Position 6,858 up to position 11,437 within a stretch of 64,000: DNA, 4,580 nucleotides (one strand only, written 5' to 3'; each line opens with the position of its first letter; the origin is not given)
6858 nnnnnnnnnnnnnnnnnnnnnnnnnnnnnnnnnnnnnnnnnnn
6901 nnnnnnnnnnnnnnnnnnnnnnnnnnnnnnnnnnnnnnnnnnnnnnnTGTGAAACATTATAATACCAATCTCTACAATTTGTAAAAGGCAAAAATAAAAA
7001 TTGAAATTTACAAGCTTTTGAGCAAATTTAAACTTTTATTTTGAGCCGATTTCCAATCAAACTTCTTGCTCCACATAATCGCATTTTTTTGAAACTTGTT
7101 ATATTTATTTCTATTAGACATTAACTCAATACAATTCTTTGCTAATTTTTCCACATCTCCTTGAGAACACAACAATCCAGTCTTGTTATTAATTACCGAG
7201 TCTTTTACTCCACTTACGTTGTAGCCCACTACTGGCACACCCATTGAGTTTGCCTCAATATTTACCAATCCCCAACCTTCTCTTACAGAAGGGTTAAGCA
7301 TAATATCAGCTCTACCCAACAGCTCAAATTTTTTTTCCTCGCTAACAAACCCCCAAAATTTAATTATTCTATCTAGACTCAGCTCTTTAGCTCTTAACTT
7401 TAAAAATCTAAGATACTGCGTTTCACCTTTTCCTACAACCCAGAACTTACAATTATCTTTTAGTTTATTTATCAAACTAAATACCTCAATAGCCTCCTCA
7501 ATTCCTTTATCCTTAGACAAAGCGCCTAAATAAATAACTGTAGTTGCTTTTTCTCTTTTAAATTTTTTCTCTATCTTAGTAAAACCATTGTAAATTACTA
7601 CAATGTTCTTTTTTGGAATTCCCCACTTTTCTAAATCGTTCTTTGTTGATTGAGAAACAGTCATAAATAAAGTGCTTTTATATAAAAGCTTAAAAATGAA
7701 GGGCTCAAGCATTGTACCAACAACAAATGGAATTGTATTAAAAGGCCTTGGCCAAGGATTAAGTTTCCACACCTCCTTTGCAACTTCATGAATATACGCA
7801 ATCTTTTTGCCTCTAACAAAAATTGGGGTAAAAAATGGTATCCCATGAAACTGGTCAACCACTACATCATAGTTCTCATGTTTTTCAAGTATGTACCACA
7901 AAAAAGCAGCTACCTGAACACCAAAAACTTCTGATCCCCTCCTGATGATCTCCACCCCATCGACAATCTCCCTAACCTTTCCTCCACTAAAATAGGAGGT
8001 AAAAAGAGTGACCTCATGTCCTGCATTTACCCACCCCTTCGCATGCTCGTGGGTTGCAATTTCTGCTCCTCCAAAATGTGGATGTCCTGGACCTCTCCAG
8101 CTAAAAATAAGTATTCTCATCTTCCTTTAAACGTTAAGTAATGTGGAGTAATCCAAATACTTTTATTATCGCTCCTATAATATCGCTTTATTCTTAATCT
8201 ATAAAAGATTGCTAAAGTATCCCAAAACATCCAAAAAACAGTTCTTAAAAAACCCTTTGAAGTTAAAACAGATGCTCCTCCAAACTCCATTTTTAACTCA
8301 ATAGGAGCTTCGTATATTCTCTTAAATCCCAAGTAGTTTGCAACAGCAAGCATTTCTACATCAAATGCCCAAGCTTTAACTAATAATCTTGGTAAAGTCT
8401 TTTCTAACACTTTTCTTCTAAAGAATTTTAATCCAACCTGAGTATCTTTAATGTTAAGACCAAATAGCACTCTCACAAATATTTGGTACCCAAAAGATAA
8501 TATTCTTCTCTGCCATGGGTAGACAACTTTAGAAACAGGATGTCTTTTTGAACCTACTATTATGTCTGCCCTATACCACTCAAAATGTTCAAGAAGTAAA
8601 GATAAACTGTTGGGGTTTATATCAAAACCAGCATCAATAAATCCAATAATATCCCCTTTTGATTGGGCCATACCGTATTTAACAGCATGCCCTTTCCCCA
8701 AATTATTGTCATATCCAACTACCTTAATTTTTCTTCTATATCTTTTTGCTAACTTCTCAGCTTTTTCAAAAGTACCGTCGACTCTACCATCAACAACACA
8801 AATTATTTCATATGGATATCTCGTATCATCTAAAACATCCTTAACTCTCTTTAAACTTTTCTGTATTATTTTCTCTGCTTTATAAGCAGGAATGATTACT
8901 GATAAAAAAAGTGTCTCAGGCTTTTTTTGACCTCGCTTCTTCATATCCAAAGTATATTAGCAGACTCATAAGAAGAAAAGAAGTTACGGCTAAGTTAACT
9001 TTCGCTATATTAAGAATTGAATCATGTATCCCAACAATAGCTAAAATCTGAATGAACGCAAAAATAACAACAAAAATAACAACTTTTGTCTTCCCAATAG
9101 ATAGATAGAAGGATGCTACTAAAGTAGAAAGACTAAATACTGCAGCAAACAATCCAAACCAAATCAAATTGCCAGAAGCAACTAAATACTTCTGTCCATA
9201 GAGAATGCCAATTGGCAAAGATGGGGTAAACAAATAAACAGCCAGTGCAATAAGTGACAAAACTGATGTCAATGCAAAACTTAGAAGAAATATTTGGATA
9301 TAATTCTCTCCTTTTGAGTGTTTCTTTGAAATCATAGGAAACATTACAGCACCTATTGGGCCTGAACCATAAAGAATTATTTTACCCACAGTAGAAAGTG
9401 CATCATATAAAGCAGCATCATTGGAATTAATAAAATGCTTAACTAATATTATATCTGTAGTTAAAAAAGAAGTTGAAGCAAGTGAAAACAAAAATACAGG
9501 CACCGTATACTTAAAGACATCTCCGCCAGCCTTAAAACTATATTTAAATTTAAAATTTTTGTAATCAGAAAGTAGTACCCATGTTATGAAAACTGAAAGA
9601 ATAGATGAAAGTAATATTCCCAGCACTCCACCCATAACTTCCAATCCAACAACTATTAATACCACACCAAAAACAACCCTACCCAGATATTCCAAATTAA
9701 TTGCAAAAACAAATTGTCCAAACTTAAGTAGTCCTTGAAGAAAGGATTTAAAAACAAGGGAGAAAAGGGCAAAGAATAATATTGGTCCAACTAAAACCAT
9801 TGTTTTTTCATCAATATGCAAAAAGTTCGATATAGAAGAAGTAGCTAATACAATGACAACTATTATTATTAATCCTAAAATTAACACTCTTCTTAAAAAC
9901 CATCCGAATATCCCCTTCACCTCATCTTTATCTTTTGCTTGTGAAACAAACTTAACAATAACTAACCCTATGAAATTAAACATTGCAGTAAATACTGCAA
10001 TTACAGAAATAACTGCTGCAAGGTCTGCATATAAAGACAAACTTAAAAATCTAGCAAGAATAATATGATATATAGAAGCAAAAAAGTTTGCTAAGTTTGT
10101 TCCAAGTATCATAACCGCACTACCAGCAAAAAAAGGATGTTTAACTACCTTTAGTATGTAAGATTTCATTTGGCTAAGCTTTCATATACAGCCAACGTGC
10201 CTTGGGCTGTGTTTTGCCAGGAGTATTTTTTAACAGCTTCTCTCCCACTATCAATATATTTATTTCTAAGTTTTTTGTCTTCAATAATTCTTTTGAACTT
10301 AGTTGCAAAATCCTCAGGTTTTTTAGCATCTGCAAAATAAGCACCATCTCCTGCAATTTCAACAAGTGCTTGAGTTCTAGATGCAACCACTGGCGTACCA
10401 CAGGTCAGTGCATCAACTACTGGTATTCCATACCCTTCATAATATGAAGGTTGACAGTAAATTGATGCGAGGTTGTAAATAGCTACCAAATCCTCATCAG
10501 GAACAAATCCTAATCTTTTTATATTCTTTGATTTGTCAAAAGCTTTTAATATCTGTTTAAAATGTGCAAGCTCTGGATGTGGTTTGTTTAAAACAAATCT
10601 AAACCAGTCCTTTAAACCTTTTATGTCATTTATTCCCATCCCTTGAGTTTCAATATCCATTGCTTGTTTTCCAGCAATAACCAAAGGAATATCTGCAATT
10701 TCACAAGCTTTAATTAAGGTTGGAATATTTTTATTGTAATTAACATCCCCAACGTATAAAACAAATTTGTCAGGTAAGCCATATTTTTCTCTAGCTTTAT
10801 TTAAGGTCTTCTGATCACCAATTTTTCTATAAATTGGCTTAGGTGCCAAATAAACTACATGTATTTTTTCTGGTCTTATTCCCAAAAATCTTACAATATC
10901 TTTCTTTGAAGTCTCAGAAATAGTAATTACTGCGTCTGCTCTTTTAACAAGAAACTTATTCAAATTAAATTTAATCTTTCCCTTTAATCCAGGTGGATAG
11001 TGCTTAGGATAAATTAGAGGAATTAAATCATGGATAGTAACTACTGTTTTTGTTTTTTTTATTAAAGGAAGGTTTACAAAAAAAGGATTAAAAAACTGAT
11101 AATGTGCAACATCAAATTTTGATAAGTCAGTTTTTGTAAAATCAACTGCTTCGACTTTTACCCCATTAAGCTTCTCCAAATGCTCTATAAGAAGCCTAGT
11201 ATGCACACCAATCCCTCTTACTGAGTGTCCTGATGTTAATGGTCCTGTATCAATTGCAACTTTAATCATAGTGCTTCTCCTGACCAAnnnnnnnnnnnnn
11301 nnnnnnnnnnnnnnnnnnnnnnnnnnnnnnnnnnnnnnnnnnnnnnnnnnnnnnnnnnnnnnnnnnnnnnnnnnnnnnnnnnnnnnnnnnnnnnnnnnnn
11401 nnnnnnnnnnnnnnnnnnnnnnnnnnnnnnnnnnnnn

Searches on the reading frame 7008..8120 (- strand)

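Call 69: search_protein_families(library=pfam, proteins=[window:7008-8120:-], max_evalue=0.0001)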
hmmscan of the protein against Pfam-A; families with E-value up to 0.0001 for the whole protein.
window:7008-8120:- (370 aa): 5 families
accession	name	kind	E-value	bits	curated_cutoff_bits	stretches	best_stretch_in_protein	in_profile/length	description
PF00534.26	Glycos_transf_1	-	1.9e-38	132.2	26.4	1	182-348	5-170/172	Glycosyl transferases group 1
PF13692.12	Glyco_trans_1_4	-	8e-29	101.2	27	1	193-336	2-142/142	Glycosyl transferases group 1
PF13439.12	Glyco_transf_4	-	4.6e-16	59.8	28.5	1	16-179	1-165/170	Glycosyltransferase Family 4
PF20706.3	GT4-conflict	-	4.5e-11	42.8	26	1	171-309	172-320/385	Family 4 Glycosyltransferase in conflict systems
PF13579.12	Glyco_trans_4_4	-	5.5e-09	37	29.7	1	17-179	1-158/158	Glycosyl transferase 4-like domain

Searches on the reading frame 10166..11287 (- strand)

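Call 69: search_protein_families(library=pfam, proteins=[window:10166-11287:-], max_evalue=0.0001)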
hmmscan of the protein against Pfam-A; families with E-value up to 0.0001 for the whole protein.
window:10166-11287:- (373 aa): 6 families
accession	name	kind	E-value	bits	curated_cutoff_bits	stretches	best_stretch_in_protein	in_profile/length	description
PF00534.26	Glycos_transf_1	-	1.1e-31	110.1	26.4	1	166-350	6-171/172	Glycosyl transferases group 1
PF13692.12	Glyco_trans_1_4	-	5.1e-19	69.4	27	1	176-337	4-142/142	Glycosyl transferases group 1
PF13439.12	Glyco_transf_4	-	7.1e-16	59.1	28.5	1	57-146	72-163/170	Glycosyltransferase Family 4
PF13579.12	Glyco_trans_4_4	-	5.8e-10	40.2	29.7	1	56-146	70-156/158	Glycosyl transferase 4-like domain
PF13524.12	Glyco_trans_1_2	-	1.8e-09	38.1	25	1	251-363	25-141/144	Glycosyl transferase-like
PF20706.3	GT4-conflict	-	9.3e-06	25.3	26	1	244-362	250-383/385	Family 4 Glycosyltransferase in conflict systems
